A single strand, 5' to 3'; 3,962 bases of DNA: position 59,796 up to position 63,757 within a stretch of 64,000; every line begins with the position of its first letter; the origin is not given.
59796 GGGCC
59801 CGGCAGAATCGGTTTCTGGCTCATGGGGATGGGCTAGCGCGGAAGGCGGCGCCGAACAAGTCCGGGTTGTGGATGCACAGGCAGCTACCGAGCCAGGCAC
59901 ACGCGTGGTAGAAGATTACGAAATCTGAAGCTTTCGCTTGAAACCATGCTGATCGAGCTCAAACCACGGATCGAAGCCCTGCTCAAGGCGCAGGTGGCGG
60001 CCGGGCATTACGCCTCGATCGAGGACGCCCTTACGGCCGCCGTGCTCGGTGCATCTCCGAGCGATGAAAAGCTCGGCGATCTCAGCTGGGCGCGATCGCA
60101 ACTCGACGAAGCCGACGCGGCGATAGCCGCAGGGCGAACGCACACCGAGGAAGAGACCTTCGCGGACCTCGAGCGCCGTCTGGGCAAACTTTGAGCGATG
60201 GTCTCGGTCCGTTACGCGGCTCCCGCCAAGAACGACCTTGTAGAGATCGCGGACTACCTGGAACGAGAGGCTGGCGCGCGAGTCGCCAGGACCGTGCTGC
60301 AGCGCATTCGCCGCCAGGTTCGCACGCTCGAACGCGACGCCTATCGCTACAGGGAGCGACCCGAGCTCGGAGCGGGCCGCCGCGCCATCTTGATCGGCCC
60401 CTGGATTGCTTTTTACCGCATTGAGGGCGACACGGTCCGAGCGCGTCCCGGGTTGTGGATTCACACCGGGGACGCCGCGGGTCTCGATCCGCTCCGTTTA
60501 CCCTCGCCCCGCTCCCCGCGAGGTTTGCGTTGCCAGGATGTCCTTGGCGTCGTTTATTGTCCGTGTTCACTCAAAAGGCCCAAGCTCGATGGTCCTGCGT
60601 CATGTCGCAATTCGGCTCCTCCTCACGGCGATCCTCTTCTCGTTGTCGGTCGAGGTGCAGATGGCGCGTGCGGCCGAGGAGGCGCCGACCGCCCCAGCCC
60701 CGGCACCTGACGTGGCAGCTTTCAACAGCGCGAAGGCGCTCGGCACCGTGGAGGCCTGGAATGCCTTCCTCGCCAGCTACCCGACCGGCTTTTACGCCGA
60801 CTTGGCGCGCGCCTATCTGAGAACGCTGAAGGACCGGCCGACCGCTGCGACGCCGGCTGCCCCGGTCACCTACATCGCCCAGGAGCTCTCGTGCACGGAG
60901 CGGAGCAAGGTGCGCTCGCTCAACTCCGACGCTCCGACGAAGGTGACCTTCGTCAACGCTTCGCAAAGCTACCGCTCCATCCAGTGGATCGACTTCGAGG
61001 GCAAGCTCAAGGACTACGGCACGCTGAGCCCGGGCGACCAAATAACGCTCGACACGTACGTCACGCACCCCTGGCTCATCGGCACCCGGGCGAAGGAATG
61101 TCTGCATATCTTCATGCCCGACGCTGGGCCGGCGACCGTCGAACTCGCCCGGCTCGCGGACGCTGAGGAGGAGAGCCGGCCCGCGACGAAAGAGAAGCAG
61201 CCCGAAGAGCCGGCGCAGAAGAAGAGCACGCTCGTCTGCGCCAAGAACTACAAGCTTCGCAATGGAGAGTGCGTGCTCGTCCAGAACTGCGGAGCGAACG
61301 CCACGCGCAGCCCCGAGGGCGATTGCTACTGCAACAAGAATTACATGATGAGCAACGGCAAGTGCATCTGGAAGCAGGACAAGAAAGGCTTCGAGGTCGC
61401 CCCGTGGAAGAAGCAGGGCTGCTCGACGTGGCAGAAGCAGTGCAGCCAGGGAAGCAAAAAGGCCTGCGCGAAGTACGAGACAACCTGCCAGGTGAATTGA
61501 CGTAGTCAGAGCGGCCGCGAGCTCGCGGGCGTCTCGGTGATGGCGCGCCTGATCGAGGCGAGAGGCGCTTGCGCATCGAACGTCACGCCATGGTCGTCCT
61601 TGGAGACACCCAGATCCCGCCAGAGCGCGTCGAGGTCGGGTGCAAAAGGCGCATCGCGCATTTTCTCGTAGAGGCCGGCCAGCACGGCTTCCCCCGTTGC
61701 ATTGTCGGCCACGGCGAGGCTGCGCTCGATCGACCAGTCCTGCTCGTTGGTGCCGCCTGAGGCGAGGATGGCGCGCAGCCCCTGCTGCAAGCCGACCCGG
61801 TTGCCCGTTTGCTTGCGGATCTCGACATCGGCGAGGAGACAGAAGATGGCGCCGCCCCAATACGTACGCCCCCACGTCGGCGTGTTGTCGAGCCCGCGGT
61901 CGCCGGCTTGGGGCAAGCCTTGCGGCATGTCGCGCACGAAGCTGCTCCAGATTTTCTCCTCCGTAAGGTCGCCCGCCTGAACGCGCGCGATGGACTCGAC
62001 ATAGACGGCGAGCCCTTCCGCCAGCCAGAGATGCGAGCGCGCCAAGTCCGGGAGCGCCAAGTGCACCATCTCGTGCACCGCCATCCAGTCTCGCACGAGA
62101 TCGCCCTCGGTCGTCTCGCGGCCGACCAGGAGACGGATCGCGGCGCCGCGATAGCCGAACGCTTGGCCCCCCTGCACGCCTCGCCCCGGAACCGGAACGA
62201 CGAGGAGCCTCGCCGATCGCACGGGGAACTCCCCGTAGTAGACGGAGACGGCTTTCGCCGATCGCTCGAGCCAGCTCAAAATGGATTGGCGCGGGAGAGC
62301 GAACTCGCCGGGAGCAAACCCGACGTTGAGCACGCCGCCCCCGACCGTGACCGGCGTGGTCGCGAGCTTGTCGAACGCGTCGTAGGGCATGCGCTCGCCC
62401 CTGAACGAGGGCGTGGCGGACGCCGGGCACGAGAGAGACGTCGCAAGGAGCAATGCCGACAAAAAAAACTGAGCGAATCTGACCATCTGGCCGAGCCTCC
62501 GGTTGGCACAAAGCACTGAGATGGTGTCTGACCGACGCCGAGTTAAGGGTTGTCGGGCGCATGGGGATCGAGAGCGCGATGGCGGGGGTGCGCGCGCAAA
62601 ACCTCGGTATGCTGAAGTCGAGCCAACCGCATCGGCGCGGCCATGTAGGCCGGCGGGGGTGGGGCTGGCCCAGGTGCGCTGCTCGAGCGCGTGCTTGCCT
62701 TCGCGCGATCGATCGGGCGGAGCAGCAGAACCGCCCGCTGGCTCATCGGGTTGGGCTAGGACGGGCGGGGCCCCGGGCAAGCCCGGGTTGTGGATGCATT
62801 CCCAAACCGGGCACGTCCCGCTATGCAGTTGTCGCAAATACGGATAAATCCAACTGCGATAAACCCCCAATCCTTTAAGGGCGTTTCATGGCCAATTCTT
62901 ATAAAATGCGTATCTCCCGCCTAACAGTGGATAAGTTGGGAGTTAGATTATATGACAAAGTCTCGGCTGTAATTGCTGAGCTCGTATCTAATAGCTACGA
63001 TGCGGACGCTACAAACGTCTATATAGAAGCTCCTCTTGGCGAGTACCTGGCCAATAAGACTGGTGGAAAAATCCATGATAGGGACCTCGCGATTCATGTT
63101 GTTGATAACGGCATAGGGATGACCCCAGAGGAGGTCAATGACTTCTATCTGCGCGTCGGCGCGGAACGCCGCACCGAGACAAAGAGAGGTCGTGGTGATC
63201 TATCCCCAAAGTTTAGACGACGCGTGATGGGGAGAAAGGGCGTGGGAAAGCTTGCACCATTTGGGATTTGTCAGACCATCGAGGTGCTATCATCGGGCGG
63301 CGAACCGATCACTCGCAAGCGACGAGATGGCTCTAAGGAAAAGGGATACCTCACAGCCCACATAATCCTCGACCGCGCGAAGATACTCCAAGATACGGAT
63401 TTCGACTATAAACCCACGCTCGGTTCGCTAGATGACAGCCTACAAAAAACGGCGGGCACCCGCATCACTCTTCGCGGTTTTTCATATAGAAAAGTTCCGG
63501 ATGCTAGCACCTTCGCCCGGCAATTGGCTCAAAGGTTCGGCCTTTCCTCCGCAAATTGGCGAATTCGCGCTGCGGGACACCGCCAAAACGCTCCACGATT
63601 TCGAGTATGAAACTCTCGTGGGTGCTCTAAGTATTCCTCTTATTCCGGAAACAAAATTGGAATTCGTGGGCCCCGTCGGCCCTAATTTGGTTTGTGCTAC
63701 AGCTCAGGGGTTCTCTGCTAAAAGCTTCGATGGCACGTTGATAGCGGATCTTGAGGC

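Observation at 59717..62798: parC 5' end appears to be an integration hotspot: live gene plus a displaced, decaying copy of its promoter and first ~37 codons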

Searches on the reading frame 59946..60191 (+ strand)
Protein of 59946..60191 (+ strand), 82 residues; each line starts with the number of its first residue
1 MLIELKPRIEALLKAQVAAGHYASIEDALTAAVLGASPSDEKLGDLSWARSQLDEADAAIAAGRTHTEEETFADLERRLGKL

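Call 31: search_protein_families(library=pfam, proteins=[window:59946-60191:+], max_evalue=0.01)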
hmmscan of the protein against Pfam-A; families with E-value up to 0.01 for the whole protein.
window:59946-60191:+ (82 aa): 0 families

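Call 59: find_encoding_contigs(protein=window:59946-60191:+, flank=8000, max_places=10)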
Protein window:59946-60191:+ (82 aa): 2 contigs read that carry it; 2 places shown.
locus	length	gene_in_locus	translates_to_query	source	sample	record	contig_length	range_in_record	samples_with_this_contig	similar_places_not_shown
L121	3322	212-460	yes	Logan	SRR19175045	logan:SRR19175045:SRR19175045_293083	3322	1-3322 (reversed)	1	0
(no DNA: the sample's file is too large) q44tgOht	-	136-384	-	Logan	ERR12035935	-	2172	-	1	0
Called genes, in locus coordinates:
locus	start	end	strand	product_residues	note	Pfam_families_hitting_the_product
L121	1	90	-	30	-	?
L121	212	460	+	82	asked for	-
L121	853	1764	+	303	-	PF01847:VHL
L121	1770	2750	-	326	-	-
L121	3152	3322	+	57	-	?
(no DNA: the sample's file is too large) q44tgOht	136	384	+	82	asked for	-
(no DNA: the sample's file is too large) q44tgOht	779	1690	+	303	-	PF01847:VHL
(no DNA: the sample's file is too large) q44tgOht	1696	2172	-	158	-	?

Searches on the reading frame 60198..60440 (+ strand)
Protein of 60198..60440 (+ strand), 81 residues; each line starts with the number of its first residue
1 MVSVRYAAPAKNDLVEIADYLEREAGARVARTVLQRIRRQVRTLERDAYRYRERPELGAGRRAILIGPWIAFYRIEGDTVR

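Call 31: search_protein_families(library=pfam, proteins=[window:60198-60440:+], max_evalue=0.01)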
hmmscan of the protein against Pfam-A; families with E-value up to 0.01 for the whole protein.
window:60198-60440:+ (81 aa): 1 family
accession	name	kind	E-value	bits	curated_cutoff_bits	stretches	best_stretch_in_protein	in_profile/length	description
PF05016.21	ParE_toxin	-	7.1e-13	49.4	23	1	4-79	1-76/89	ParE toxin of type II toxin-antitoxin system, parDE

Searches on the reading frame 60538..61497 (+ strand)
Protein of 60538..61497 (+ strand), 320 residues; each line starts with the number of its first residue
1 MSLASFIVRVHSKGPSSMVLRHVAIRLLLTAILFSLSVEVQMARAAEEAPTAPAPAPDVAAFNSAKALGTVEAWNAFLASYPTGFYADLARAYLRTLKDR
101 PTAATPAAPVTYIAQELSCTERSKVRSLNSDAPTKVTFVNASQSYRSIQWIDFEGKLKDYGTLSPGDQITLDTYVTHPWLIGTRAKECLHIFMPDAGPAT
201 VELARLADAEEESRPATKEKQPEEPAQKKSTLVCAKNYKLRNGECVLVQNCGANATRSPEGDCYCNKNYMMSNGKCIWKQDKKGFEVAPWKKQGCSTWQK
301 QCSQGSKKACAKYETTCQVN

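Call 31: search_protein_families(library=pfam, proteins=[window:60538-61497:+], max_evalue=0.01)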
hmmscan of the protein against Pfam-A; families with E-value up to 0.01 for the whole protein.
window:60538-61497:+ (320 aa): 1 family
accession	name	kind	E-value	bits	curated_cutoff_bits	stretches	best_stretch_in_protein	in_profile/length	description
PF01847.22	VHL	-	5.1e-11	42.9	21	1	125-181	1-57/82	VHL beta domain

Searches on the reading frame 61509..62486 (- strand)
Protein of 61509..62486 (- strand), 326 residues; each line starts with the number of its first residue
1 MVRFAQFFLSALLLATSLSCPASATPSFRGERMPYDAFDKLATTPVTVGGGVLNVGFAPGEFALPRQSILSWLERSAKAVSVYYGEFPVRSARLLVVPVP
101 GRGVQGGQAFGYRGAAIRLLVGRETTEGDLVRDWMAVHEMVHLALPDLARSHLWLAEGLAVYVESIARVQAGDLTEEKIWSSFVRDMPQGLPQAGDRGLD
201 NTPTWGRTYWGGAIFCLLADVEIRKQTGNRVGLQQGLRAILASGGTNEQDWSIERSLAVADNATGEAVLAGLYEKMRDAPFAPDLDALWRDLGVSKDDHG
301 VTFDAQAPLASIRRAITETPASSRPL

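Call 31: search_protein_families(library=pfam, proteins=[window:61509-62486:-], max_evalue=0.01)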
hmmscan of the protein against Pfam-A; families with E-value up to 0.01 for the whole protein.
window:61509-62486:- (326 aa): 0 families

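Call 45: find_related_loci(query=window:61509-62486:-, collection=genome_contigs, flank=6000)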
Query window:61509-62486:- (326 aa) in genome_contigs; peptide patterns used: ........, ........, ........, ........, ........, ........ (x = any residue, [..] = any of these).
67 stretches matched a pattern; 28 encode a relative of the query (tblastn E <= 1e-3); 28 distinct loci.
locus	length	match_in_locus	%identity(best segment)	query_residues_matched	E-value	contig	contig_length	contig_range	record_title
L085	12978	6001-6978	85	1-326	2e-178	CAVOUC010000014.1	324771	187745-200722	MAG: uncultured Alphaproteobacteria bacterium isolate MFD10007.bin.1.19 genome assembly, contig: contig_25631, whole gen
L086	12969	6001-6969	69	5-326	1e-150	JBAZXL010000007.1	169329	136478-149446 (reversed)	MAG: Hyphomicrobium sp. isolate SO_2017_GW1_55 NODE_681_length_169329_cov_1.877844_OW334_2017, whole genome shotgun sequ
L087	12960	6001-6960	64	1-320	6e-141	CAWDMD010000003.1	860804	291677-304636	MAG: uncultured Alphaproteobacteria bacterium isolate MFD04944.bin.1.97 genome assembly, contig: contig_19978, whole gen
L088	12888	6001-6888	71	22-317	7e-140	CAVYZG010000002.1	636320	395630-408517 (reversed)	MAG: uncultured Alphaproteobacteria bacterium isolate MFD02809.bin.2.39 genome assembly, contig: contig_21636, whole gen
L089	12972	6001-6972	65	1-325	7e-138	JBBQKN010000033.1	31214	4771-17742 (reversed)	MAG: Hyphomicrobiales bacterium isolate Co_metawrap_586 Cmw_586_k141_20922440_length_31214_cov_17.0000, whole genome sho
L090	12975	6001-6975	62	1-324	2e-134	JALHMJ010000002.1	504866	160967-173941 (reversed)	MAG: Hyphomicrobium sp. isolate Bin_30_7 c_000000000058, whole genome shotgun sequence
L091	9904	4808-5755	60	4-318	6e-128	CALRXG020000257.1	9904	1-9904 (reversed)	MAG: Bordetella parapertussis isolate JJ-LAS318NC5-148-8-mx-bin626 genome assembly, contig: JJ-ZL8A6-452-C830, whole gen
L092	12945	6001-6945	59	4-317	2e-125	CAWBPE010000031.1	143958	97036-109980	MAG: uncultured Alphaproteobacteria bacterium isolate MFD09671.bin.1.108 genome assembly, contig: contig_48124, whole ge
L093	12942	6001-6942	60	5-318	1e-124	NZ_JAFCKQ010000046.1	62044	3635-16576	Bradyrhizobium jicamae strain SZCCT0215 NODE_46, whole genome shotgun sequence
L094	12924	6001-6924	61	11-317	1e-123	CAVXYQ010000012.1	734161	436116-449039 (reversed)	MAG: uncultured Alphaproteobacteria bacterium isolate MFD01223.bin.1.101 genome assembly, contig: contig_7575, whole gen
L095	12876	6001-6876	63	28-319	6e-124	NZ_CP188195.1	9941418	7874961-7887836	Bradyrhizobium genosp. P strain BDV5111 chromosome, complete genome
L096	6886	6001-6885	62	22-316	1e-123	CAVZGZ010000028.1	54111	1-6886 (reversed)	MAG: uncultured Alphaproteobacteria bacterium isolate MFD05513.bin.2.172 genome assembly, contig: contig_36061, whole ge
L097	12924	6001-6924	61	12-318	2e-122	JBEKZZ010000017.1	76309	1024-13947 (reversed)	MAG: Bradyrhizobium sp. isolate SPRUCE 81 SPRUCE_81_17, whole genome shotgun sequence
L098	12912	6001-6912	60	16-318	6e-121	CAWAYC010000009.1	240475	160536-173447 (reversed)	MAG: uncultured Alphaproteobacteria bacterium isolate MFD05841.bin.3.161 genome assembly, contig: contig_18431, whole ge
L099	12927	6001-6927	60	9-317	4e-121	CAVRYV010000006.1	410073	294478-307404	MAG: uncultured proteobacterium isolate MFD00964.bin.1.303 genome assembly, contig: contig_28994, whole genome shotgun s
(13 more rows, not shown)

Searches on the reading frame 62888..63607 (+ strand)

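Call 31: search_protein_families(library=pfam, proteins=[window:62888-63607:+], max_evalue=0.01)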
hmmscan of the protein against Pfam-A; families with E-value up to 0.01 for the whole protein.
window:62888-63607:+ (240 aa): 2 families
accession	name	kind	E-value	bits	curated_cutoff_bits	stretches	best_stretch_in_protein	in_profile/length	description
PF13589.12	HATPase_c_3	-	7.3e-19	68.6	25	1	26-139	4-96/137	Histidine kinase-, DNA gyrase B-, and HSP90-like ATPase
PF02518.31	HATPase_c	-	1.9e-05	25.5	26.4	1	24-103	5-74/111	Histidine kinase-, DNA gyrase B-, and HSP90-like ATPase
